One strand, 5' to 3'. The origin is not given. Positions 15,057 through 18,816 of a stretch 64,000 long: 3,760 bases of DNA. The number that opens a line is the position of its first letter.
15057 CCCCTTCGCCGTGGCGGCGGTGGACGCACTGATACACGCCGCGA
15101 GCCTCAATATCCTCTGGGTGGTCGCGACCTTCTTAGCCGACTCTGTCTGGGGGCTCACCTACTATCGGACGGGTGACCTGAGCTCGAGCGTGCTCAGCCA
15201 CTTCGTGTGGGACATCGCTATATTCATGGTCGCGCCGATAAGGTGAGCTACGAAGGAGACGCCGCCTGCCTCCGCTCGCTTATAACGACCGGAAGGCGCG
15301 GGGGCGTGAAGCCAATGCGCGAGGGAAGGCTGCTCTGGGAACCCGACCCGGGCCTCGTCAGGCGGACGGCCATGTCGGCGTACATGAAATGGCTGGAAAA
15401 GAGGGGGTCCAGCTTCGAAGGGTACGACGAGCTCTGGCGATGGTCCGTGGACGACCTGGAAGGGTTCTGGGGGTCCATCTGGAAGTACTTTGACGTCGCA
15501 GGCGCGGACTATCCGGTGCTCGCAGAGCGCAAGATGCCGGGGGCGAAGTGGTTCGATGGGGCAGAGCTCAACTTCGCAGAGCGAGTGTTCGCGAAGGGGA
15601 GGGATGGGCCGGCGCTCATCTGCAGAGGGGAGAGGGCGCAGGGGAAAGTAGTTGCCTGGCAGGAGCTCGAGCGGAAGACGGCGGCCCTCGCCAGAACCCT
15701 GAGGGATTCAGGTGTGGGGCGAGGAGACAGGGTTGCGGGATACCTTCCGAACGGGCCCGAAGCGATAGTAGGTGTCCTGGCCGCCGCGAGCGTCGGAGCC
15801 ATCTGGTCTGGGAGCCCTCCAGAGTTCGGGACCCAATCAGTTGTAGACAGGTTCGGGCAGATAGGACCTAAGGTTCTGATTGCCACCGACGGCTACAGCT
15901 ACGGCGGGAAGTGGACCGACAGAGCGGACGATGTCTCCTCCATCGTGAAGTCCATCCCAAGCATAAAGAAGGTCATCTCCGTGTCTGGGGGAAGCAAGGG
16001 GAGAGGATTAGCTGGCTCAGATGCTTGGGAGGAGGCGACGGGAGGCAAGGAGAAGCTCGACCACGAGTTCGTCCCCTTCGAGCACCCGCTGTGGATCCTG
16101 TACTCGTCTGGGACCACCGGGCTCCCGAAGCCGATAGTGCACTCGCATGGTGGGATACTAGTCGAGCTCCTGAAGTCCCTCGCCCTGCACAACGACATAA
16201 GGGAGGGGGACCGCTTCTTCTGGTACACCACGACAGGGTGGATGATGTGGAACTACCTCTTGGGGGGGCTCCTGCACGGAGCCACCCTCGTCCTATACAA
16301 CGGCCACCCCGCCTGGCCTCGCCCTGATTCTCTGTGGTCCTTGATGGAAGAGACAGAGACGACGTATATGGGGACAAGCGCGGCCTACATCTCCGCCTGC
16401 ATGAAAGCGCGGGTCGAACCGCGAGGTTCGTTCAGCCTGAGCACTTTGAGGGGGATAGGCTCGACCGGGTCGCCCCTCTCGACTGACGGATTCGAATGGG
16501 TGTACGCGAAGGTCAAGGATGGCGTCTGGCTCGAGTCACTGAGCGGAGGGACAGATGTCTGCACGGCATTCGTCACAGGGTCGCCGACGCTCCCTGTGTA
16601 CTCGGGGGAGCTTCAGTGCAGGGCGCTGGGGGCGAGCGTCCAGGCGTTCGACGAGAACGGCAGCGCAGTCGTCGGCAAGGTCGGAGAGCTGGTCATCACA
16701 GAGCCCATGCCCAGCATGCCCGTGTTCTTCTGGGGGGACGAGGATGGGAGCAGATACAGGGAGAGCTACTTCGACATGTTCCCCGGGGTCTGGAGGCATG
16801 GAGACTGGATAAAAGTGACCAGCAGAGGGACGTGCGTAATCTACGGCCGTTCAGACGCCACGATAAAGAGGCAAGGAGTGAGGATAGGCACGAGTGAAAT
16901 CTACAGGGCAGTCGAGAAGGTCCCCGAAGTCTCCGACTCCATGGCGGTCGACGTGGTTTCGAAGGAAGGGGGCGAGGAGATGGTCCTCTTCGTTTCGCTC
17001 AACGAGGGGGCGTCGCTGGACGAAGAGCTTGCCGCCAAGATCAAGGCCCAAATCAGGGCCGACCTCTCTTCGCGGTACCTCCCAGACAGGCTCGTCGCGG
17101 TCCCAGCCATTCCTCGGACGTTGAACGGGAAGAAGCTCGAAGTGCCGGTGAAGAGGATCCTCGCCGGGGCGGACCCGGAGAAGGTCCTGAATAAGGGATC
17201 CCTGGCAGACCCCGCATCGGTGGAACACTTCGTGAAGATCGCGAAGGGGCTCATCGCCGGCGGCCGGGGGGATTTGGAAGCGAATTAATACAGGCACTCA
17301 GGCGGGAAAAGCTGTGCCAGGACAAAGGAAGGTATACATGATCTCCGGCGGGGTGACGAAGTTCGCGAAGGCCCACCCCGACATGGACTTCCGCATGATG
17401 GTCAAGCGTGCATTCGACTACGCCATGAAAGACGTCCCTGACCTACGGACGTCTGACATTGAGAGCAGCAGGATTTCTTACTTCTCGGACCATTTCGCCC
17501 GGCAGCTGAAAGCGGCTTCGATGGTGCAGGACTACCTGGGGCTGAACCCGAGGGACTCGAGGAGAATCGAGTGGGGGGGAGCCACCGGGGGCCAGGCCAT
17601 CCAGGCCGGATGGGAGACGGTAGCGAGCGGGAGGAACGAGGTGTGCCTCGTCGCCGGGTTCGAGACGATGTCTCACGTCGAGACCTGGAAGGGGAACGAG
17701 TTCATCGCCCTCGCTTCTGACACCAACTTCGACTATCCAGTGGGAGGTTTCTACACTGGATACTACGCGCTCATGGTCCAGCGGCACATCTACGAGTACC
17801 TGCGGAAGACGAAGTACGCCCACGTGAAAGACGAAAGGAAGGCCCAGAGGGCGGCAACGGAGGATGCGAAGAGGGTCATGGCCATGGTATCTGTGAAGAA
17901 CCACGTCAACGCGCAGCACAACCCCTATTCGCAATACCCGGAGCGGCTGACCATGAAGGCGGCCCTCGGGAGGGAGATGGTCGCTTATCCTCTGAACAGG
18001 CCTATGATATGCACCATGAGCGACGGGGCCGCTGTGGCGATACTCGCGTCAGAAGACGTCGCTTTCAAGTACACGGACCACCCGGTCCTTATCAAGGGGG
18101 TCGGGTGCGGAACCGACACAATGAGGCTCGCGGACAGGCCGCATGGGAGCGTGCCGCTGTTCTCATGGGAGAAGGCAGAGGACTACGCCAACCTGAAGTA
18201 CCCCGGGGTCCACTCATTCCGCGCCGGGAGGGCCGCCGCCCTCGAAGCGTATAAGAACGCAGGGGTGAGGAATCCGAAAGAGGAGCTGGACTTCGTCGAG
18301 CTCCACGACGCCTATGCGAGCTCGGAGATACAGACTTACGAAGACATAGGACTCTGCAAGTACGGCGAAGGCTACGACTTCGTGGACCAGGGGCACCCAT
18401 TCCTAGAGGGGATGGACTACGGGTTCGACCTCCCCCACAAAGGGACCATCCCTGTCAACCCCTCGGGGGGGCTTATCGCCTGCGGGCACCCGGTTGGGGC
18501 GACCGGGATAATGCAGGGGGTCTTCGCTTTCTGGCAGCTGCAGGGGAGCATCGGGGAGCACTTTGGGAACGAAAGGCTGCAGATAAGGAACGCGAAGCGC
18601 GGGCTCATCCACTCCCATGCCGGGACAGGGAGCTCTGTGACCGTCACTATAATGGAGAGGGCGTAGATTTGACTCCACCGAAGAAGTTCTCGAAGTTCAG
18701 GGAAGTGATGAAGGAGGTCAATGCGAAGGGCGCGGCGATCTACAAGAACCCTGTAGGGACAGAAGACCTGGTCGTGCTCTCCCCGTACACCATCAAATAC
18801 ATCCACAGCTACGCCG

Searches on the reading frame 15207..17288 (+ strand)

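Call 44: search_protein_families(library=pfam, proteins=[window:15207-17288:+], max_evalue=0.001)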
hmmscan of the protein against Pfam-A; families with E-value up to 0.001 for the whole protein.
window:15207-17288:+ (693 aa): 3 families
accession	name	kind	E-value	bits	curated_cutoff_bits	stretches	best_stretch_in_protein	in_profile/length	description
PF00501.34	AMP-binding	-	4.4e-46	157.9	29.9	1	128-500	5-377/384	AMP-binding enzyme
PF16177.11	ACAS_N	-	5.8e-12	45.7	27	1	73-125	1-53/55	Acetyl-coenzyme A synthetase N-terminus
PF13193.12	AMP-binding_C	-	3.7e-07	31.4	24.5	1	568-642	5-76/76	AMP-binding enzyme C-terminal domain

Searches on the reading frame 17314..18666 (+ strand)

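Call 44: search_protein_families(library=pfam, proteins=[window:17314-18666:+], max_evalue=0.001)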
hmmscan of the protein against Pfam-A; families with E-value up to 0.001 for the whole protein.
window:17314-18666:+ (450 aa): 3 families
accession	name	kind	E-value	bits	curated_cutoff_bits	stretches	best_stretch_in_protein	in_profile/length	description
PF22691.2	Thiolase_C_1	-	2.6e-25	89.3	28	1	302-449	17-144/144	Thiolase C-terminal domain-like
PF00108.29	Thiolase_N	-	9.7e-10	38.7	26.4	1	8-139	2-128/260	Thiolase, N-terminal domain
PF02803.24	Thiolase_C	-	3.2e-07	30.5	27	1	308-407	27-95/123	Thiolase, C-terminal domain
